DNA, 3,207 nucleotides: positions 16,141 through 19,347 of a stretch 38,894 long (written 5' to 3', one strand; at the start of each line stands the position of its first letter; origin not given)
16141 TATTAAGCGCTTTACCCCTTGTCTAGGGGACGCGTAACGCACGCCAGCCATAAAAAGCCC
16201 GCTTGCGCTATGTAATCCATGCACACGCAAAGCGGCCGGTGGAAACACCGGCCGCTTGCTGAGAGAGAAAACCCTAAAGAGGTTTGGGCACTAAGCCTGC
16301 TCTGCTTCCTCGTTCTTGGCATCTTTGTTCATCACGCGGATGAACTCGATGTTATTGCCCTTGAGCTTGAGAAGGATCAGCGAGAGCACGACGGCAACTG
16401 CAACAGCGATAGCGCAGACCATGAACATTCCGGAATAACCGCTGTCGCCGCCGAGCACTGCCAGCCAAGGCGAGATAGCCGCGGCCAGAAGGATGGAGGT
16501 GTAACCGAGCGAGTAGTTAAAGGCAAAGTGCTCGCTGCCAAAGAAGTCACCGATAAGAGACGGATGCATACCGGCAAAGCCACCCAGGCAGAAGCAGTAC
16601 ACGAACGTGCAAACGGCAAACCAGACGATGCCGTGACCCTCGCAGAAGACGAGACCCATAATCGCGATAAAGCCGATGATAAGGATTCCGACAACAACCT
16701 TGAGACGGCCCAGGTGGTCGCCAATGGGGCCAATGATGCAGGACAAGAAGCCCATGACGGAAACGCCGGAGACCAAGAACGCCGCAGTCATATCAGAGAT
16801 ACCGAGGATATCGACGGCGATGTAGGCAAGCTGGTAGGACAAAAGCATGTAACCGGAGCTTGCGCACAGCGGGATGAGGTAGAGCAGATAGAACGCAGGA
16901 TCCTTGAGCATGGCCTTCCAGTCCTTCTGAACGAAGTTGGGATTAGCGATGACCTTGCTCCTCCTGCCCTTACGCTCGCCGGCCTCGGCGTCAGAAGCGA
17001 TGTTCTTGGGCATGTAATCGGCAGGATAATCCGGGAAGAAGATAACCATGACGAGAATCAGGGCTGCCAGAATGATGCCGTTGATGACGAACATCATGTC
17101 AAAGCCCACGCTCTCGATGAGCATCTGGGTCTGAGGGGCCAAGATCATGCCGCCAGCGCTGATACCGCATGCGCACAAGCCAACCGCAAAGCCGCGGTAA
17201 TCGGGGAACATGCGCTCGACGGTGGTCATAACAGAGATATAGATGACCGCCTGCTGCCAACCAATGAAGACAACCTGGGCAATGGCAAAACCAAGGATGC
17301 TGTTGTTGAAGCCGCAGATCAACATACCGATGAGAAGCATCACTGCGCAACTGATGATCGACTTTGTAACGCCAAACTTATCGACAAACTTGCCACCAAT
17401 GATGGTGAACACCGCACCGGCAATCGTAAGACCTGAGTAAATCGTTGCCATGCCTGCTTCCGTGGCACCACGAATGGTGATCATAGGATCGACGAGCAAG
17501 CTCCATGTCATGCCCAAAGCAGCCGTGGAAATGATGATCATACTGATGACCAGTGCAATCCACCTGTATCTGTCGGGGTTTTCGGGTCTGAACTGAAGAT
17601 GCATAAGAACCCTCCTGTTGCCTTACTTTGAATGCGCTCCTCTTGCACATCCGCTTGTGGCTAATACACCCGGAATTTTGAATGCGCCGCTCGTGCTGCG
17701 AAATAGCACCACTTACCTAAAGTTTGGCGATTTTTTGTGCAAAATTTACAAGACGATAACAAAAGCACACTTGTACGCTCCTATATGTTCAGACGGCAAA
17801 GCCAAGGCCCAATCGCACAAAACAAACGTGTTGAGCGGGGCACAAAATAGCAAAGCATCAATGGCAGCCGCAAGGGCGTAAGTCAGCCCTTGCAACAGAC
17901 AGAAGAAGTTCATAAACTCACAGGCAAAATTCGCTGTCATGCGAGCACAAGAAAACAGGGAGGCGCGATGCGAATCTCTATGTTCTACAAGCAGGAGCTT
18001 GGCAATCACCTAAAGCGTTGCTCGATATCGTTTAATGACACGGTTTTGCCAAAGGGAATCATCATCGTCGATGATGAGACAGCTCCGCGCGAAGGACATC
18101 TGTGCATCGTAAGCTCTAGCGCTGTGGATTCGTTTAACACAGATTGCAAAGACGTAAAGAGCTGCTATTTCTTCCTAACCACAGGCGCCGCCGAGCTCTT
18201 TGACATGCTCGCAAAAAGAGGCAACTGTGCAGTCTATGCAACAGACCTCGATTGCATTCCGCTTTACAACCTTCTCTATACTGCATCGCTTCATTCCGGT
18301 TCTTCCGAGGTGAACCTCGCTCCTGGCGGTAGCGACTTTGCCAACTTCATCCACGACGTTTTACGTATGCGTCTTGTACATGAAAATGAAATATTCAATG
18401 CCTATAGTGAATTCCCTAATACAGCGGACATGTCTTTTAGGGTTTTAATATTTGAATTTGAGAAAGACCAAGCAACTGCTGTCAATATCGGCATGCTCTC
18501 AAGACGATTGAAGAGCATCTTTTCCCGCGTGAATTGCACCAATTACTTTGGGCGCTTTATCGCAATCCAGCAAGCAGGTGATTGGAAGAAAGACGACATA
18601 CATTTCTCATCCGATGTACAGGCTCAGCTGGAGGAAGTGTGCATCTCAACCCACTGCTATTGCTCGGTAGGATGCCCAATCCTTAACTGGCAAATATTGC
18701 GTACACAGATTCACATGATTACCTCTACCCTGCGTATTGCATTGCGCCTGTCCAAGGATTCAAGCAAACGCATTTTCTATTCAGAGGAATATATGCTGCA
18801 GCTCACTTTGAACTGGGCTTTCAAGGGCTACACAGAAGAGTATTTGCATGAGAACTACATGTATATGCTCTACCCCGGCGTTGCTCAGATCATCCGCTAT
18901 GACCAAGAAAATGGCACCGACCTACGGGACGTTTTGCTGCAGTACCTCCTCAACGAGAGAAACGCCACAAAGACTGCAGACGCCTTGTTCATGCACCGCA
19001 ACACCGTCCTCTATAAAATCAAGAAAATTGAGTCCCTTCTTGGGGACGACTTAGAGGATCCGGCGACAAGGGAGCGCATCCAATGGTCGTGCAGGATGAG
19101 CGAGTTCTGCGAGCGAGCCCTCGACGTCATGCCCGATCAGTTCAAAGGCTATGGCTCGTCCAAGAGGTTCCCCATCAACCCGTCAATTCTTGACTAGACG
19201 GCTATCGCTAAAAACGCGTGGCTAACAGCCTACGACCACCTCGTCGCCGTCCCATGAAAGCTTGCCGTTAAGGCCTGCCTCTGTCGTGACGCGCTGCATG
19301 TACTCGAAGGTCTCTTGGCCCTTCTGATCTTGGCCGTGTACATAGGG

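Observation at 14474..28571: Tandemly duplicated three-gene module: PucR regulator / OFA-type MFS importer / cytoplasmic type-B carboxylesterase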

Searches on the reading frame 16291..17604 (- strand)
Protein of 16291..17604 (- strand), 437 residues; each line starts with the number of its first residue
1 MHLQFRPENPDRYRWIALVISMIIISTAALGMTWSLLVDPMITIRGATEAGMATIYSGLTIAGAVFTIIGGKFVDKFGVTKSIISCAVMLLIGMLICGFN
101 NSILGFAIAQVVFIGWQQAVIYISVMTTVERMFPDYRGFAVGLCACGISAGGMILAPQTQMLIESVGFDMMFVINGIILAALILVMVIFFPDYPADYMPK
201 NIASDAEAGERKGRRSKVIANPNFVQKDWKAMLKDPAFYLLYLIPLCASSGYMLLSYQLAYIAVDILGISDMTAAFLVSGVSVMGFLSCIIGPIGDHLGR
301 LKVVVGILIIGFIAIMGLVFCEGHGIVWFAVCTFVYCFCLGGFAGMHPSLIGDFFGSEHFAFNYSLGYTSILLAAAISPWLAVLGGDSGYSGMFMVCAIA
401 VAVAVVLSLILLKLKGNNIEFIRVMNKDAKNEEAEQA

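Call 3: search_protein_families(library=pfam, proteins=[window:16291-17604:-])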
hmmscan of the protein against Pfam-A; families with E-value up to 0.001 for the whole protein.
window:16291-17604:- (437 aa): 3 families
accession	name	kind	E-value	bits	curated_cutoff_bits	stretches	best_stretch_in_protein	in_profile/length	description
PF07690.21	MFS_1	-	5.4e-38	131.2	33.4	2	22-285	4-251/347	Major Facilitator Superfamily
PF13347.12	MFS_2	-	6.2e-07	28.7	27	1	141-354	145-342/427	MFS/sugar transport protein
PF00083.30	Sugar_tr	-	0.00031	20.2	22.3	1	55-407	51-435/452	Sugar (and other) transporter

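Call 9: search_protein_families(library=ncbifam, proteins=[window:16291-17604:-], max_evalue=0.01)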
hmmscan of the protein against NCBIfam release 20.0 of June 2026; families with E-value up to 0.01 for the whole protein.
window:16291-17604:- (437 aa): 10 families
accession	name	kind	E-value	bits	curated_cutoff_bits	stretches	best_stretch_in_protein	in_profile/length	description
NF049980.1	SfMCT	equivalog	1.8e-55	188.1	320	1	14-399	1-377/378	L-lactate MFS transporter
TIGR04259.1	oxa_formateAnti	equivalog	2.9e-37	128.5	335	1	14-414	1-394/405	oxalate/formate MFS antiporter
TIGR00890.1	2A0111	subfamily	3e-34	118.6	374.85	1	14-407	1-377/377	oxalate/formate antiport family MFS transporter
TIGR00893.1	2A0114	subfamily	8.1e-14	51.4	395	1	49-410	28-397/399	D-galactonate transporter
NF003024.0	PRK03893.1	subfamily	2.8e-10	39.6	604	2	278-414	320-455/497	sialate:H+ symport family MFS transporter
NF038246.1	bile_salt_MFS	equivalog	7.3e-10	38.3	400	1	108-409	100-401/408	conjugated bile salt MFS transporter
TIGR00892.1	2A0113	subfamily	4.2e-09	35.6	586.1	1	13-418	16-427/455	monocarboxylate transporter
TIGR00895.1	2A0115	subfamily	1.5e-08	34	418.55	1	7-200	8-201/398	aromatic acid/H+ symport family MFS transporter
TIGR00880.1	2_A_01_02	superfamily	2.8e-07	30.8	131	1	62-192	10-140/141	multidrug resistance protein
NF008586.0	PRK11551.1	equivalog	0.0009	18.3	410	1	50-194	50-194/406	3-(3-hydroxy-phenyl)propionate transporter MhpT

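Call 30: search_solved_structures(query=window:16291-17604:-, max_evalue=0.00001)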
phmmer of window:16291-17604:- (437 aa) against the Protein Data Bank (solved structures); distinct sequences matched with E-value up to 0.00001: 2.
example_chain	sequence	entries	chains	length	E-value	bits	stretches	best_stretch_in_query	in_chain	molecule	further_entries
6g9x_A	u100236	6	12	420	3.2e-22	82.1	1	13-403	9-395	Major facilitator superfamily MFS_1 | L-lactate transporter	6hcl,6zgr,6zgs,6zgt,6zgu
8hpj_A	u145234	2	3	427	6.3e-17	64.6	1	14-420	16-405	Oxalate:formate antiporter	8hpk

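Call 46: find_homologous_proteins(query=window:16291-17604:-, max_evalue=1e-30)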
Query window:16291-17604:- (437 aa): 21 proteins with E <= 1e-30 among 8000 candidates.
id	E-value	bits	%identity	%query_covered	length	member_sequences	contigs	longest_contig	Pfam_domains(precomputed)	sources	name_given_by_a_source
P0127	2.9e-283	957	100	100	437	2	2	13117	PF13347.13,PF07690.22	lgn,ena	-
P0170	5.0e-246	834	84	100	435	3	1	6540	PF13347.13,PF07690.22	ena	-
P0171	3.5e-241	818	83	99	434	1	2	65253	PF13347.13,PF07690.22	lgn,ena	-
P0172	5.2e-193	660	67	100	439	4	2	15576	PF13347.13,PF07690.22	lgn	-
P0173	6.7e-183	626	63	100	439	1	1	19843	PF13347.13,PF07690.22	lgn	-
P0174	4.1e-168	578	61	97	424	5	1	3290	PF13347.13,PF07690.22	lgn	-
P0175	2.3e-149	516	56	97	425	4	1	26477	PF13347.13,PF07690.22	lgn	-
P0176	9.2e-140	484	58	89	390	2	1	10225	PF13347.13,PF07690.22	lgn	-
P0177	8.0e-132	458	52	97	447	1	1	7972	PF13347.13,PF07690.22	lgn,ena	-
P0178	1.3e-131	457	49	99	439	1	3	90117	PF07690.22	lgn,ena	-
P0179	1.4e-130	454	49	98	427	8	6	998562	PF07690.22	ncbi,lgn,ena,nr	ncbi:MFS transporter [Eubacteriales bacterium DFI.9.88]|nr:MFS transporter [Eubacteriales bacterium 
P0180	2.7e-130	453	49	100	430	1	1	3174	PF13347.13,PF07690.22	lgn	-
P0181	8.1e-130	452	49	100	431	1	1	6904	PF07690.22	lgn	-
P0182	1.0e-129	451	51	96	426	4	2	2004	PF13347.13,PF07690.22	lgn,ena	-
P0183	5.5e-129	449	50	99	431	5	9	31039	PF07690.22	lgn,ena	-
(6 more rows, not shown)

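Call 47: find_encoding_contigs(protein=P0179, flank=10000, max_places=2)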
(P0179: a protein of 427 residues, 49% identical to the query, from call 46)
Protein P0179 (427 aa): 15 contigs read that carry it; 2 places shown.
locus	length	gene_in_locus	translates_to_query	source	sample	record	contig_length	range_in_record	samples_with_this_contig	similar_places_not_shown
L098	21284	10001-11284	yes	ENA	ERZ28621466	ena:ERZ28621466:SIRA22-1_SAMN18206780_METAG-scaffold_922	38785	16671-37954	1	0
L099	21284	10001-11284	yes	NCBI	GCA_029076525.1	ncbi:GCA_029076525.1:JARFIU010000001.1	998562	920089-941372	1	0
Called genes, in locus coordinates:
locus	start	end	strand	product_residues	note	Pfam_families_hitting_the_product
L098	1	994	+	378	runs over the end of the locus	PF09587:PGA_cap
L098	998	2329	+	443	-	PF01554:MatE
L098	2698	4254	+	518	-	PF01144:CoA_trans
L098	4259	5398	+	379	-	PF02771:Acyl-CoA_dh_N, PF22924:ACOX_C_alpha1 (faint), PF02770:Acyl-CoA_dh_M, PF00441:Acyl-CoA_dh_1, PF08028:Acyl-CoA_dh_2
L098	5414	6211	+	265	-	PF01012:ETF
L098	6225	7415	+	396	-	PF00037:Fer4 (weak), PF12838:Fer4_7 (weak), PF13187:Fer4_9 (weak), PF13237:Fer4_10, PF14697:Fer4_21 (weak), PF25160:LdpA_Fe-S-bd (weak), PF01012:ETF, PF00766:ETF_alpha, +3 more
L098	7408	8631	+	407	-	PF07690:MFS_1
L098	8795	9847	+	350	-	PF07883:Cupin_2 (weak), PF12833:HTH_18, PF00165:HTH_AraC (weak)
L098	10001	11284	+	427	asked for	PF07690:MFS_1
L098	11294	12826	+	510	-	PF00135:COesterase, PF20434:BD-FAE, PF07859:Abhydrolase_3 (weak)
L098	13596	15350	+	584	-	PF02129:Peptidase_S15, PF08530:PepX_C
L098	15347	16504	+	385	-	PF06050:HGD-D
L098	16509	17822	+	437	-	PF06050:HGD-D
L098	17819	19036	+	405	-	PF02515:CoA_transf_3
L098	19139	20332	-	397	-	PF13556:HTH_30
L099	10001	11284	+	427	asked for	PF07690:MFS_1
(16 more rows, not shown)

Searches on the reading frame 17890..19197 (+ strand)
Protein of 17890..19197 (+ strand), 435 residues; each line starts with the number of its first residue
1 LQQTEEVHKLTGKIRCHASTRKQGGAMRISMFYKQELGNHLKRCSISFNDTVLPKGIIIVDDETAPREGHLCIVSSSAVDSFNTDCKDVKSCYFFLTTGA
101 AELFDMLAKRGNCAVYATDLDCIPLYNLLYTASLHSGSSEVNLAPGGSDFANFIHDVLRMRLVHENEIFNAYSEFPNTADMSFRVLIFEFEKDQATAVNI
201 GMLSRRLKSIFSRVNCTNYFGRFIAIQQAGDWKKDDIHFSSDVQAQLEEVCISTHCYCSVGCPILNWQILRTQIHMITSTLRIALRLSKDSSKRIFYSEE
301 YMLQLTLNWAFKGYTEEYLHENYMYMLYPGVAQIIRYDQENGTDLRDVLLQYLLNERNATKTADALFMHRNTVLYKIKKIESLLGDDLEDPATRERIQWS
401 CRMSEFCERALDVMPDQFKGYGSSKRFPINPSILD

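Call 3: search_protein_families(library=pfam, proteins=[window:17890-19197:+])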
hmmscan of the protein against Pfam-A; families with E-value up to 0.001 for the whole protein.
window:17890-19197:+ (435 aa): 1 family
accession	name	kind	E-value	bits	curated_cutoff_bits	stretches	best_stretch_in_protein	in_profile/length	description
PF13556.12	HTH_30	-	2.4e-18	66.1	27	1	345-402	1-58/59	PucR C-terminal helix-turn-helix domain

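Call 9: search_protein_families(library=ncbifam, proteins=[window:17968-19197:+], max_evalue=0.01)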
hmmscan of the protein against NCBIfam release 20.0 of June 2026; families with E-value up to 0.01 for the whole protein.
window:17968-19197:+ (409 aa): 4 families
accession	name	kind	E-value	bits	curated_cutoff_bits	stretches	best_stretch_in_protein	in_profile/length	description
NF058503.1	SprTransRegAdeR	equivalog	2.7e-10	39.9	700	1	127-369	153-390/403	sporulation transcriptional activator AdeR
NF050824.1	TransRegRv1453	equivalog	5.8e-06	25.4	600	1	318-365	341-388/404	Rv1453 family transcriptional regulator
NF045769.1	TransActPmfR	equivalog_domain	1e-05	24.3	800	1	315-363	399-447/470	transcciptional activator PmfR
NF008550.0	PRK11477.1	equivalog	3.4e-05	22.9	612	1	315-365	319-369/385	CdaR family transcriptional regulator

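Call 65: find_homologous_proteins(query=window:17968-19197:+, max_evalue=1e-20)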
Query window:17968-19197:+ (409 aa): 18 proteins with E <= 1e-20 among 1804 candidates.
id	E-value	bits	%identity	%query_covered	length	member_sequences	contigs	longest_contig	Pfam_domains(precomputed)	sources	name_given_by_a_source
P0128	7.7e-280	945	100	100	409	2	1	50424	PF13556.13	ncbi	-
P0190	7.8e-217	738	77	99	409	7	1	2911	PF13556.13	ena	-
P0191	1.4e-128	447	49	99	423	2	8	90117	PF13556.13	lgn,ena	-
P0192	7.4e-25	106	30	62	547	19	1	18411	PF13556.13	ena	-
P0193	9.9e-25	105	32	63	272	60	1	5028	PF13556.13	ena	-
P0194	1.5e-24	105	30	70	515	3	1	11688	PF13556.13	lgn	-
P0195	4.4e-24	103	28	66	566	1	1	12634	PF13556.13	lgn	-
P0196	1.8e-23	101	29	62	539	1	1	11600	PF13556.13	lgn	-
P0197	3.9e-23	100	29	62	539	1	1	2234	PF13556.13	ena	-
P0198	4.1e-23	100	29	62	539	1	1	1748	PF13556.13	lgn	-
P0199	1.0e-22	99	29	62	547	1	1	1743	PF13556.13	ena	-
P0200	1.1e-22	98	29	62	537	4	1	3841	PF13556.13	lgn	-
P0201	1.1e-22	98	29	62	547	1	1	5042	PF13556.13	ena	-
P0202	1.1e-22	98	29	62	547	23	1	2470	PF13556.13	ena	-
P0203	1.2e-22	98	29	62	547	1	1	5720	PF13556.13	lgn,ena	-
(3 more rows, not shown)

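Call 66: find_encoding_contigs(protein=P0191, flank=10000, max_places=2)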
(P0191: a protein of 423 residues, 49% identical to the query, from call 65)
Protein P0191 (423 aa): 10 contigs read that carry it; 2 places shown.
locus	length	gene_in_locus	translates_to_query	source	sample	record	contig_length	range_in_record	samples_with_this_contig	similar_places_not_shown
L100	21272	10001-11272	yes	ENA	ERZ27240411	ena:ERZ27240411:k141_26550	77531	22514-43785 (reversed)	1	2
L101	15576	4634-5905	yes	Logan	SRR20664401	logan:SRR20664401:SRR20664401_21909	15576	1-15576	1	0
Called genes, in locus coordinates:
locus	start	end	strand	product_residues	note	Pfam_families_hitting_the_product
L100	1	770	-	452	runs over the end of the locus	PF06050:HGD-D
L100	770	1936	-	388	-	PF06050:HGD-D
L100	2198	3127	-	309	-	PF00126:HTH_1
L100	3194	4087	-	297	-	PF00892:EamA (weak)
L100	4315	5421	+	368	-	PF04371:PAD_porph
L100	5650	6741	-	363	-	PF00892:EamA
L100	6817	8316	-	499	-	PF00135:COesterase, PF20434:BD-FAE, PF07859:Abhydrolase_3 (faint)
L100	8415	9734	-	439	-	PF07690:MFS_1, PF13347:MFS_2, PF07690:MFS_1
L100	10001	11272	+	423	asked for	PF13556:HTH_30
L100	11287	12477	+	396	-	PF13556:HTH_30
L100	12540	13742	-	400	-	PF09587:PGA_cap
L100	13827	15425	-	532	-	-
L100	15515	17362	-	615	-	PF02129:Peptidase_S15, PF08530:PepX_C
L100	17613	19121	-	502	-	PF00135:COesterase, PF20434:BD-FAE (weak), PF07859:Abhydrolase_3 (faint)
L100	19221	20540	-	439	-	PF07690:MFS_1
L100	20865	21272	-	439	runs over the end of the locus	PF02447:GntP_permease (weak), PF03606:DcuC (weak), PF03600:CitMHS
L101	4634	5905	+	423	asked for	PF13556:HTH_30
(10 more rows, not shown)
